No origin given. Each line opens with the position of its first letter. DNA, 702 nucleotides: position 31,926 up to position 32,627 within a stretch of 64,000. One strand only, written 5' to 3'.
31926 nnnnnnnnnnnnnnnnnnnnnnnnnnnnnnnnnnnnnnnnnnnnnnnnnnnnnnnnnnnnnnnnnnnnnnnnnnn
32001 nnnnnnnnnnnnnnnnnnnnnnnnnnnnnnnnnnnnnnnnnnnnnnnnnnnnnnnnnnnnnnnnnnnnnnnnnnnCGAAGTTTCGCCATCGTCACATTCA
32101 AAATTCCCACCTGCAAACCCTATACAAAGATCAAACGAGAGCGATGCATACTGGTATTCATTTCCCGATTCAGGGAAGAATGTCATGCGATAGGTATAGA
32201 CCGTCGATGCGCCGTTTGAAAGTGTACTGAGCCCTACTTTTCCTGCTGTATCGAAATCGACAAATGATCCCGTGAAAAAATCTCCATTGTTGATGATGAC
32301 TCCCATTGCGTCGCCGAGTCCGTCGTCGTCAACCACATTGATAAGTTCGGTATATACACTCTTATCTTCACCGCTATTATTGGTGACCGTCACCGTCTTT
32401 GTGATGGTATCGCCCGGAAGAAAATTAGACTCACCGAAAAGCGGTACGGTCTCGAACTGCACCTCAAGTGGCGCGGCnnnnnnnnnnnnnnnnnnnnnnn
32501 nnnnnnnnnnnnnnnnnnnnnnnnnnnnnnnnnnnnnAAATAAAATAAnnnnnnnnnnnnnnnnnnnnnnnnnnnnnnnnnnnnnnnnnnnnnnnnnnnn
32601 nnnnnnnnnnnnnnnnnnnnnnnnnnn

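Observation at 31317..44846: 13.5-kb co-oriented 'matrix supercluster' fusing a PNAG-like EPS module, a sortase locus and a SipW/TasA-like fibre locus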

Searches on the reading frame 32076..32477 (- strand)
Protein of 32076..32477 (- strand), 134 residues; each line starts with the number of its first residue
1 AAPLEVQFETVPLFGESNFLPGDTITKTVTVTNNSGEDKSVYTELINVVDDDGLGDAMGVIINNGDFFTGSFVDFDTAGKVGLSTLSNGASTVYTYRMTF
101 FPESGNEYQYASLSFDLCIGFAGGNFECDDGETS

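Call 58: predict_structure(alignment_id=A5)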
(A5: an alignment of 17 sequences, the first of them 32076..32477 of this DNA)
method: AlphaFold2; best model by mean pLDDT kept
length: 134 residues; sequences in the alignment: 17
mean_pLDDT: 89.7   pTM: 0.83
mean pLDDT of the five models: 89.7, 89.6, 88.6, 87.6, 87.0
residues with pLDDT >= 90: 107; 70-90: 14; 50-70: 8; < 50: 5
segments of 3 or more residues with pLDDT < 50: 130-134
pLDDT, mean of each block of 10 residues (from residue 1): 90 91 96 95 94 95 88 94 96 97 92 94 67 34
secondary structure, 60 per line:
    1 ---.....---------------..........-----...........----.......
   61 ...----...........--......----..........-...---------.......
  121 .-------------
elements in order: E4-8 E24-33 E39-49 H54-57 E58-63 E68-71 H72-78 E81-86 E91-100 E114-121
